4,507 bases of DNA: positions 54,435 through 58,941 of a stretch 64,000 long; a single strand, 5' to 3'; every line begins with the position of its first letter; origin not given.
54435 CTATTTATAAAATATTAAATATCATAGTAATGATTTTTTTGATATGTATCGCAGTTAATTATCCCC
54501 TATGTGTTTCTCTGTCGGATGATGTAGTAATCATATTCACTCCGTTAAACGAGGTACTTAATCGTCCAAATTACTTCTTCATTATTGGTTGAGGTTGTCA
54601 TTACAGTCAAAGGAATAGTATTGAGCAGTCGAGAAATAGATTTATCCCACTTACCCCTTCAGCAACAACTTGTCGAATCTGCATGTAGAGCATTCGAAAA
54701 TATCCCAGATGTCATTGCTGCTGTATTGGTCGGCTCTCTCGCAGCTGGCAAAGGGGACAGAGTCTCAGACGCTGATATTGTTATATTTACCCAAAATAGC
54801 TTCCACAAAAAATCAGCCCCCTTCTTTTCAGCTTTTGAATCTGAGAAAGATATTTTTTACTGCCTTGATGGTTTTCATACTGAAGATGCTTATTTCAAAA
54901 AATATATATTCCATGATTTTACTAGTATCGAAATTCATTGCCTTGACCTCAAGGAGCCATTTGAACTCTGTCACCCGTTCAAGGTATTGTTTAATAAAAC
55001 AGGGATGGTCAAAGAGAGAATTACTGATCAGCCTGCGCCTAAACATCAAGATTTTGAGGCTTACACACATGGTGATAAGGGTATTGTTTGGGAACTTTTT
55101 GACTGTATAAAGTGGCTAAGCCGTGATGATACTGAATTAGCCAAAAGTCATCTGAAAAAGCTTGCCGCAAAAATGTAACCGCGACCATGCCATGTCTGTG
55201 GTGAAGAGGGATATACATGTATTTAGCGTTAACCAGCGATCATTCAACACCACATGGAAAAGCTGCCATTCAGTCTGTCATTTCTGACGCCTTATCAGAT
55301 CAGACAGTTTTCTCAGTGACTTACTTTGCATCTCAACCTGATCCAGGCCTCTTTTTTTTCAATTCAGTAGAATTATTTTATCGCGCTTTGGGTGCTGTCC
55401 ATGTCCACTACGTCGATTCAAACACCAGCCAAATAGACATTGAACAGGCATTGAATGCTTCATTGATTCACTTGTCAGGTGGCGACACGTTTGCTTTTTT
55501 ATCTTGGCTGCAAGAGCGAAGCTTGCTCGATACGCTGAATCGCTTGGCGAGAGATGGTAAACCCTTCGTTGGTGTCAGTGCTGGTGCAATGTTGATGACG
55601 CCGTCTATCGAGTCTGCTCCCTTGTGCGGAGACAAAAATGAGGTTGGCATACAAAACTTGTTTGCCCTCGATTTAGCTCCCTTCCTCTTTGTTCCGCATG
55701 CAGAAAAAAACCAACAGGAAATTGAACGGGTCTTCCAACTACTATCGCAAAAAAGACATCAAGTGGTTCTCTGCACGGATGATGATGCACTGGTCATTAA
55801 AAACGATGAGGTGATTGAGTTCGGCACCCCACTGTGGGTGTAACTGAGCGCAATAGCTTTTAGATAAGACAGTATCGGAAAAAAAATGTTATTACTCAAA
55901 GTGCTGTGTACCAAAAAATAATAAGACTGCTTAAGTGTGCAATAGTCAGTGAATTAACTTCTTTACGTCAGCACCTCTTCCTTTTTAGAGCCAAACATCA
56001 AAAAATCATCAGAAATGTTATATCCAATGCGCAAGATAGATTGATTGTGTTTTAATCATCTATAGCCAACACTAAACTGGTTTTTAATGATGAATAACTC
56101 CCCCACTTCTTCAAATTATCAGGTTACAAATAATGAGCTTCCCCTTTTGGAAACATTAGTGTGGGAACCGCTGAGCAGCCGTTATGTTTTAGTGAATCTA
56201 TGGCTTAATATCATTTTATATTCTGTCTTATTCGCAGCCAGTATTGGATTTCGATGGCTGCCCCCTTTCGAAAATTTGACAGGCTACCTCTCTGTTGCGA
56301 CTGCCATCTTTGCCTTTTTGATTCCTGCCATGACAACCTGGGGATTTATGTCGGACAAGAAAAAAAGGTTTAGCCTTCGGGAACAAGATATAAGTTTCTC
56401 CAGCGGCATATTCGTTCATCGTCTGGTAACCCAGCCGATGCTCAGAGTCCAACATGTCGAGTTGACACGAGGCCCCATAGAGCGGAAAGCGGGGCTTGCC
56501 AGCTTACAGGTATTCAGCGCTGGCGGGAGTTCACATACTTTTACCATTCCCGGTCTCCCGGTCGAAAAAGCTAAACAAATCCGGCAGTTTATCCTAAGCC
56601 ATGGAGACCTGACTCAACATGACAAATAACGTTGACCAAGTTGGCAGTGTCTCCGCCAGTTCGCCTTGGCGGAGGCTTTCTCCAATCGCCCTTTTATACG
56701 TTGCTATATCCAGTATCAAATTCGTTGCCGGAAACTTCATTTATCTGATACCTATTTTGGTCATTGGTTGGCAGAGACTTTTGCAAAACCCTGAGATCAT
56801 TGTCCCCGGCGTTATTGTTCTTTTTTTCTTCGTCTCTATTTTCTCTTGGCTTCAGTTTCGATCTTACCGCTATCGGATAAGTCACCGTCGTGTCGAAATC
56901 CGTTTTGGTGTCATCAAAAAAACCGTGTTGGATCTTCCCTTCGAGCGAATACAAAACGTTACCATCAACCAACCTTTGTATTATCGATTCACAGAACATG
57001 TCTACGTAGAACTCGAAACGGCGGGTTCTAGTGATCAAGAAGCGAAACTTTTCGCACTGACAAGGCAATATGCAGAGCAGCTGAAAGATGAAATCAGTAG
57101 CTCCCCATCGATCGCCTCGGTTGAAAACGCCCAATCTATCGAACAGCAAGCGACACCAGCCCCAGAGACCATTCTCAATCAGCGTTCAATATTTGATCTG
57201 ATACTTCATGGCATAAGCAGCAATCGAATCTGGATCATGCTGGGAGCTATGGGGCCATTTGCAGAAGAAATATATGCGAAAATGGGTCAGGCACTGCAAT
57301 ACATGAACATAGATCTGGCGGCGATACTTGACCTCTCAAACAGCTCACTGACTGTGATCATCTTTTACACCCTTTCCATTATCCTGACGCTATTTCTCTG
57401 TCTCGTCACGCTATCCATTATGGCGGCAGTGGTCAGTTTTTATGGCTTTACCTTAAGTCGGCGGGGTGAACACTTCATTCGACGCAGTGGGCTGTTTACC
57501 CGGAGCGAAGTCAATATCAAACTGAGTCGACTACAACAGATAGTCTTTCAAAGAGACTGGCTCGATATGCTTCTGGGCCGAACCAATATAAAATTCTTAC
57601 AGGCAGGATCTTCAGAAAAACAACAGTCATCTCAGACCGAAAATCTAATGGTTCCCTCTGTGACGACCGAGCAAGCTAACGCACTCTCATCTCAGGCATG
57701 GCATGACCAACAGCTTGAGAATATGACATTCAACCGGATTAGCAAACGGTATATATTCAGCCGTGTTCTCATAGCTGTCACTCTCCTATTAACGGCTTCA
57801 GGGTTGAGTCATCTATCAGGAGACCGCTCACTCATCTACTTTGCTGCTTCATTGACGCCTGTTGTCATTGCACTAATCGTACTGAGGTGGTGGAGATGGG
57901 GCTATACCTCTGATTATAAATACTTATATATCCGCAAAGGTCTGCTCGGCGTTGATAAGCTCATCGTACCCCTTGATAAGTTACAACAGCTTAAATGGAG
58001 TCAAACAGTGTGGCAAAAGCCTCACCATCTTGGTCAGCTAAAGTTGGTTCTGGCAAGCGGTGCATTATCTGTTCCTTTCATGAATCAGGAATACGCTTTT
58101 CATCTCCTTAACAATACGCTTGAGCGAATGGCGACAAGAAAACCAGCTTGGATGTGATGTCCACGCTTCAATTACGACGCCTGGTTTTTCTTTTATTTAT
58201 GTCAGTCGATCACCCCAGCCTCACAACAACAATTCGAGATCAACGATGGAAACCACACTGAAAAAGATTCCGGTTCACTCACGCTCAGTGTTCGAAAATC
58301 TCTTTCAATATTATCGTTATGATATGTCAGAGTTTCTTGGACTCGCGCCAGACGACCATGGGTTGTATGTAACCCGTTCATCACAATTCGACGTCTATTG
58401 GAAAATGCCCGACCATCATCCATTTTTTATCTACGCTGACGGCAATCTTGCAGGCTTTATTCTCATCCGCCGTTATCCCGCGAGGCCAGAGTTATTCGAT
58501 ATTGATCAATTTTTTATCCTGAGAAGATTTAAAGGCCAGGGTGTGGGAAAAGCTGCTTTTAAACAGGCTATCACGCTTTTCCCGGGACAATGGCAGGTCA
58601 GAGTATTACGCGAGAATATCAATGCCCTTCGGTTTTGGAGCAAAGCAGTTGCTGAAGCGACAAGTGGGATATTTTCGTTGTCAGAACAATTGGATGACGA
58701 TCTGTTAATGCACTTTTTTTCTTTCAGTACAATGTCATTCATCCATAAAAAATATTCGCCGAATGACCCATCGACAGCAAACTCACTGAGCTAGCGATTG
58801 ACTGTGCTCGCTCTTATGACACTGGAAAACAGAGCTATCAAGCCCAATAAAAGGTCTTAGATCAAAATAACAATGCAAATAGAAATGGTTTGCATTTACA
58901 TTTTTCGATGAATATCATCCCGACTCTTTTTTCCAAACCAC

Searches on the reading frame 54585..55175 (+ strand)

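Call 63: search_protein_families(library=pfam, proteins=[window:54585-55175:+], max_evalue=0.001)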
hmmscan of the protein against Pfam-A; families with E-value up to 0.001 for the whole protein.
window:54585-55175:+ (197 aa): 2 families
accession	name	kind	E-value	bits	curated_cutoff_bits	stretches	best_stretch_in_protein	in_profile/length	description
PF01909.29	NTP_transf_2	-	3.5e-05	24.5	21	1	33-89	8-47/93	Nucleotidyltransferase domain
PF18765.7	Polbeta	-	7.2e-05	23.3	26.9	1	36-74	6-43/93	Polymerase beta, Nucleotidyltransferase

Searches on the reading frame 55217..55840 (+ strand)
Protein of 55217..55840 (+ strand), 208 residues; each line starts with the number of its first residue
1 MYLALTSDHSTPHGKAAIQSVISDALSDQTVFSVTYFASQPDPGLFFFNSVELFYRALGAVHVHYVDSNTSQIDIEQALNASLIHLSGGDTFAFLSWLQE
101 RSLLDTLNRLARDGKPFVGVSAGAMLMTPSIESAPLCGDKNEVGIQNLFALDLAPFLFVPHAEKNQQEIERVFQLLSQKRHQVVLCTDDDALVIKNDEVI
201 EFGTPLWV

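Call 63: search_protein_families(library=pfam, proteins=[window:55217-55840:+], max_evalue=0.001)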
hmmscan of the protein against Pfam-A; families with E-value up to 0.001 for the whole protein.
window:55217-55840:+ (208 aa): 2 families
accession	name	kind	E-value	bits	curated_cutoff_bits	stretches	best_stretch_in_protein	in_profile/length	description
PF03575.23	Peptidase_S51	-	1.1e-23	84.4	23.9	1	38-200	39-204/206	Peptidase family S51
PF07685.20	GATase_3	-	0.00015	21.9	27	1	56-135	20-96/196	CobB/CobQ-like glutamine amidotransferase domain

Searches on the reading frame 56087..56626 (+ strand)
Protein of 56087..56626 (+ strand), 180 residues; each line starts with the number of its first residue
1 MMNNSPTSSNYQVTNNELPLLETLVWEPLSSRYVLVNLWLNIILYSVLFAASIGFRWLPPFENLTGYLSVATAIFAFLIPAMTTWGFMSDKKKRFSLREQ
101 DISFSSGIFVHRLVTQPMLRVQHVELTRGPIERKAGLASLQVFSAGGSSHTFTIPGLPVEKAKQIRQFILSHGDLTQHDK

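Call 63: search_protein_families(library=pfam, proteins=[window:56087-56626:+], max_evalue=0.001)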
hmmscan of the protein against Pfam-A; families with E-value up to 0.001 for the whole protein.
window:56087-56626:+ (180 aa): 1 family
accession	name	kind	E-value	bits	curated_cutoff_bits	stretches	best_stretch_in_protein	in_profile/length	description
PF03703.20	bPH_2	-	1.8e-15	57.4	22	1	94-169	5-78/78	Bacterial PH domain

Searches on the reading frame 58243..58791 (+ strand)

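Call 19: search_protein_families(library=pfam, proteins=[window:58243-58791:+], max_evalue=0.01)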
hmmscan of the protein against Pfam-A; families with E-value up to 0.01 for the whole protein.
window:58243-58791:+ (183 aa): 3 families
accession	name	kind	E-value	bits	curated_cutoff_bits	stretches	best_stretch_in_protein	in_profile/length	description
PF00583.31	Acetyltransf_1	-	7e-10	39.6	20.7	1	48-133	20-112/116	Acetyltransferase (GNAT) family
PF13673.13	Acetyltransf_10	-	0.00021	21.7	23.6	1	55-113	28-80/128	Acetyltransferase (GNAT) domain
PF13508.13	Acetyltransf_7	-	0.00047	20.9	27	1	59-133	3-78/84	Acetyltransferase (GNAT) domain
